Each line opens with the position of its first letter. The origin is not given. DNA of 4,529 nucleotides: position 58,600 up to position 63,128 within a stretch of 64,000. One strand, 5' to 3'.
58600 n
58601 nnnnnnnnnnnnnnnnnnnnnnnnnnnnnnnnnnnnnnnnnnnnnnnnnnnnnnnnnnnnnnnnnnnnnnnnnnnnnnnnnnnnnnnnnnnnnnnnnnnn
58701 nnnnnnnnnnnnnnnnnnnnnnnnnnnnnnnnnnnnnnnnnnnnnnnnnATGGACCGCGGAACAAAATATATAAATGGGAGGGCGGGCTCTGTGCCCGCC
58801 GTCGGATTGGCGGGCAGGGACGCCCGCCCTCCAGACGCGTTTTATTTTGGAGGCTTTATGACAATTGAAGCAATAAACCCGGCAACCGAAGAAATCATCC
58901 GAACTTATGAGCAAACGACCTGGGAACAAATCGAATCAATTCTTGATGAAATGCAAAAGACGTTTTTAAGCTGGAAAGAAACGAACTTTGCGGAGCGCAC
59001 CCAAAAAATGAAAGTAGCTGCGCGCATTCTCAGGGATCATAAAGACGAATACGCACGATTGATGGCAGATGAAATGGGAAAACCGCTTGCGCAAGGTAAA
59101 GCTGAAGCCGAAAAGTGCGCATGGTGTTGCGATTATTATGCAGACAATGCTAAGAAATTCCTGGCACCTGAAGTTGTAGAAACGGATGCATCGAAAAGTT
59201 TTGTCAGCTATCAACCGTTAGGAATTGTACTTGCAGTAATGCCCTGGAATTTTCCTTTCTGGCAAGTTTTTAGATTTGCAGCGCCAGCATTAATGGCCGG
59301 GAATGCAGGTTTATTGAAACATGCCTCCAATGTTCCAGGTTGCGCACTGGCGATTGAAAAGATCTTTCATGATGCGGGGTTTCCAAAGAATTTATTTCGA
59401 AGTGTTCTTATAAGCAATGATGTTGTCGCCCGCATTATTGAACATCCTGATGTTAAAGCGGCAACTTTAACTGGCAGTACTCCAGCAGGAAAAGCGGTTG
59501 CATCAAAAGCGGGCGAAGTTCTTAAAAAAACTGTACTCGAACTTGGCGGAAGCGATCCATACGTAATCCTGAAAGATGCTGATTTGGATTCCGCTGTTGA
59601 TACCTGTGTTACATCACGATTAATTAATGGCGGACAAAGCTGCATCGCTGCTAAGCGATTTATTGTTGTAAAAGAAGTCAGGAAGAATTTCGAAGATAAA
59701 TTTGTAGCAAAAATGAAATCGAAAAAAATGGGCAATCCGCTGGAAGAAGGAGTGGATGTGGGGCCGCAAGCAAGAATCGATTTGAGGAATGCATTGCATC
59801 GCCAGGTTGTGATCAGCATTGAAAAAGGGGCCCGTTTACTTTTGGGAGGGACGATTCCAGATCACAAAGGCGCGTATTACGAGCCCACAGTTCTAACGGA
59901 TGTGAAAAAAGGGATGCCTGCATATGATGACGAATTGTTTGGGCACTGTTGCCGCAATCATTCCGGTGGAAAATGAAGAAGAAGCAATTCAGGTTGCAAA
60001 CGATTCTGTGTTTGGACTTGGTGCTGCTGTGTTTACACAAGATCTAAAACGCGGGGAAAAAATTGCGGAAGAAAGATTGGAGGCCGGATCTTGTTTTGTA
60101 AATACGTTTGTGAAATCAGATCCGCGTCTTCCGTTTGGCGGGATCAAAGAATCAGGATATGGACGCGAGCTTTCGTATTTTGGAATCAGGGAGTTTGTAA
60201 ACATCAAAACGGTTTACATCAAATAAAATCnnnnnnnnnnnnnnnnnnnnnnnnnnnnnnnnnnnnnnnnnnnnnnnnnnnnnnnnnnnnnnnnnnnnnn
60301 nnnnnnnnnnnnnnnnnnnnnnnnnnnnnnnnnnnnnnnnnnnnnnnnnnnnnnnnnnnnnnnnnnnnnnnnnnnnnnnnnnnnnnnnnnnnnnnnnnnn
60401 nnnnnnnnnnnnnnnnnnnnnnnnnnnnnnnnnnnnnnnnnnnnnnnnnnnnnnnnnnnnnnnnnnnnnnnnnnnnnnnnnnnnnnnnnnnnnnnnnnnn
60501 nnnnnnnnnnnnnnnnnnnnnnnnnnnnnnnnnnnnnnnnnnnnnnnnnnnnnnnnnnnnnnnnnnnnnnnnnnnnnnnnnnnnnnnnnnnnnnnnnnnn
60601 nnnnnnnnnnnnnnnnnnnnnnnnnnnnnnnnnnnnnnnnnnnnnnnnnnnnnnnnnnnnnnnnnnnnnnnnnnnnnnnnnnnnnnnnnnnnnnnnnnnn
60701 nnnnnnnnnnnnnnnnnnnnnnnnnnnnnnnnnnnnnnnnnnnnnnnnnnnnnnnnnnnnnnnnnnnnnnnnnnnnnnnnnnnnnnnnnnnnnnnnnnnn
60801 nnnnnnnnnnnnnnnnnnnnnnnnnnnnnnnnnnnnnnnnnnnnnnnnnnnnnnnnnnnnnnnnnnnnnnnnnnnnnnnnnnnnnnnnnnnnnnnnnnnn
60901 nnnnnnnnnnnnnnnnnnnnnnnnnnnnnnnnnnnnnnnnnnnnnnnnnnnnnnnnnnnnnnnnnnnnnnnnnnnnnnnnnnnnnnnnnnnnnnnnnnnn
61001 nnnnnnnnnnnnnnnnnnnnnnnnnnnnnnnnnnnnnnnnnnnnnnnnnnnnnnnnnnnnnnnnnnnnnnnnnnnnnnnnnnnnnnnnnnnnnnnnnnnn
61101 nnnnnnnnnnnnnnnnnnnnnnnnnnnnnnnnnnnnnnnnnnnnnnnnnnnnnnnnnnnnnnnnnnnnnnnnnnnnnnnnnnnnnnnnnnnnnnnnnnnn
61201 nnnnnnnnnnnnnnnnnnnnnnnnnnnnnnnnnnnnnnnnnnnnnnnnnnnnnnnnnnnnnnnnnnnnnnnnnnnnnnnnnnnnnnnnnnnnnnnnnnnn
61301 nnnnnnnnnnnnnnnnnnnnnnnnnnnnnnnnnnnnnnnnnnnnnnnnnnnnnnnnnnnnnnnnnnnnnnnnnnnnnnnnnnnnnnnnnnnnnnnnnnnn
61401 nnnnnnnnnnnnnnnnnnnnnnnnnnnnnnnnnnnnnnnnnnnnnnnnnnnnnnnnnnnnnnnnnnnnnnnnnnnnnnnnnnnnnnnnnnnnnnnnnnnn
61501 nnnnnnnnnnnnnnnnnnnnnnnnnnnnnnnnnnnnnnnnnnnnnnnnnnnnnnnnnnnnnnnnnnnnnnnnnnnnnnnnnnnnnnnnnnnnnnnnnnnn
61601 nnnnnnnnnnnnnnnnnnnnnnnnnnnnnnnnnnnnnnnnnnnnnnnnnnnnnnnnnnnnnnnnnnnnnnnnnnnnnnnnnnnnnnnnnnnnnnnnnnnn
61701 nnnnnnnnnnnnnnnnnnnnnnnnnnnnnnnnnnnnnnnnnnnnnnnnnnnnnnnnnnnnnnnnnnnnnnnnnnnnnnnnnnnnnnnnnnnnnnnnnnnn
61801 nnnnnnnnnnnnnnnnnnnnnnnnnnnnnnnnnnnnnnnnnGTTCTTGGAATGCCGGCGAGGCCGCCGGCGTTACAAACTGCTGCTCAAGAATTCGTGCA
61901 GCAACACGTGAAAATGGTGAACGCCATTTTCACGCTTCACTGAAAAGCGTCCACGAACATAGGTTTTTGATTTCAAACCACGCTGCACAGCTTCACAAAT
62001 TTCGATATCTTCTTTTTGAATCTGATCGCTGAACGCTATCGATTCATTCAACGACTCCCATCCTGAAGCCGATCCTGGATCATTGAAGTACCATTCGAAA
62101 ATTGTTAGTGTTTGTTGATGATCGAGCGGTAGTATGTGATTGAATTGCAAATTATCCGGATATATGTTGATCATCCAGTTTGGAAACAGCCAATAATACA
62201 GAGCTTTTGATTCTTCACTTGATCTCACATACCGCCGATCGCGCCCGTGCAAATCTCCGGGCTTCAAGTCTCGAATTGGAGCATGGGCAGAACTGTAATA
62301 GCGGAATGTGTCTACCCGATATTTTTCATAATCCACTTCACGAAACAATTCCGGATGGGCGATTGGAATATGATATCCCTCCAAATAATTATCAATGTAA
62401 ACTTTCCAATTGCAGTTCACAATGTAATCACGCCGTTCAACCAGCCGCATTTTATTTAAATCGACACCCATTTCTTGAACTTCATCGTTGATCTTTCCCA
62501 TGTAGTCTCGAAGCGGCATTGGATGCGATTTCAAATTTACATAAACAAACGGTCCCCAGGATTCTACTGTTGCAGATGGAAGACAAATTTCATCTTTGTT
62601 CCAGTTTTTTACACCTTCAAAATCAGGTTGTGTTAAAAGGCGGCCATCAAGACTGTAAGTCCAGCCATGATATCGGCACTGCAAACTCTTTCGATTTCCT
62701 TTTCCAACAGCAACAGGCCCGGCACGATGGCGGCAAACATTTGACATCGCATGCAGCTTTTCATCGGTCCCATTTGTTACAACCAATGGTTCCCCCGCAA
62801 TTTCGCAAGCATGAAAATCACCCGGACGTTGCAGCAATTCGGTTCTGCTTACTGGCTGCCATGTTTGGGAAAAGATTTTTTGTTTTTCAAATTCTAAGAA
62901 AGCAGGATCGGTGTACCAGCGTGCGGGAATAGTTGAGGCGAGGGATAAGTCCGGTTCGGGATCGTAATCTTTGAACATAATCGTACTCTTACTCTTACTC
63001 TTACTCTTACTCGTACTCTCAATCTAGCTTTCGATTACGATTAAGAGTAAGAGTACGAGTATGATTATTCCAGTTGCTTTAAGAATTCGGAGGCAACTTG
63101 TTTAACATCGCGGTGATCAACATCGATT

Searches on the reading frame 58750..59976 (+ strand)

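Call 33: search_protein_families(library=pfam, proteins=[window:58750-59976:+], max_evalue=0.0001)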
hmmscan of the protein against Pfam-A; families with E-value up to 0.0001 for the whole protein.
window:58750-59976:+ (408 aa): 2 families
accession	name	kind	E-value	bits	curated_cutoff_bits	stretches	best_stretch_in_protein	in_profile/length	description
PF00171.27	Aldedh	-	9.8e-104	347.9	23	1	38-398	8-371/461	Aldehyde dehydrogenase family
PF05893.19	LuxC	-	7.9e-05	22.1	21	0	148-326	80-263/401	Acyl-CoA reductase (LuxC)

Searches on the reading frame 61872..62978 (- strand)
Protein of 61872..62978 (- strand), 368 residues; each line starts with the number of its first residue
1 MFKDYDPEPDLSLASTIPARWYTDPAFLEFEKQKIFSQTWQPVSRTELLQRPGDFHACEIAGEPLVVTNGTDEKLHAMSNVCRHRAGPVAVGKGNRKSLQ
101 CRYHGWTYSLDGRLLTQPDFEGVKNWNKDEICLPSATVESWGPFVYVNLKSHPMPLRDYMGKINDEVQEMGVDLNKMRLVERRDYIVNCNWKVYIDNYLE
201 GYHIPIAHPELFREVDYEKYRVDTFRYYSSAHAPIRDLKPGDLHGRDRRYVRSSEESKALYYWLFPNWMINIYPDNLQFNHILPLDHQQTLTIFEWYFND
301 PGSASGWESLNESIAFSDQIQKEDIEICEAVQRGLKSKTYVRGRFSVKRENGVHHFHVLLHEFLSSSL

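Call 33: search_protein_families(library=pfam, proteins=[window:61872-62978:-], max_evalue=0.0001)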
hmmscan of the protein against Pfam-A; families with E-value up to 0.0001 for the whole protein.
window:61872-62978:- (368 aa): 2 families
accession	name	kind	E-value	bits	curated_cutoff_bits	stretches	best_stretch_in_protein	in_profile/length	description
PF00848.25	Ring_hydroxyl_A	-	4.2e-39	135.1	24.9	1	176-364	3-206/208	Ring hydroxylating alpha subunit (catalytic domain)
PF00355.32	Rieske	-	1.8e-19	69.8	20.3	1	39-126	1-87/88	Rieske [2Fe-2S] domain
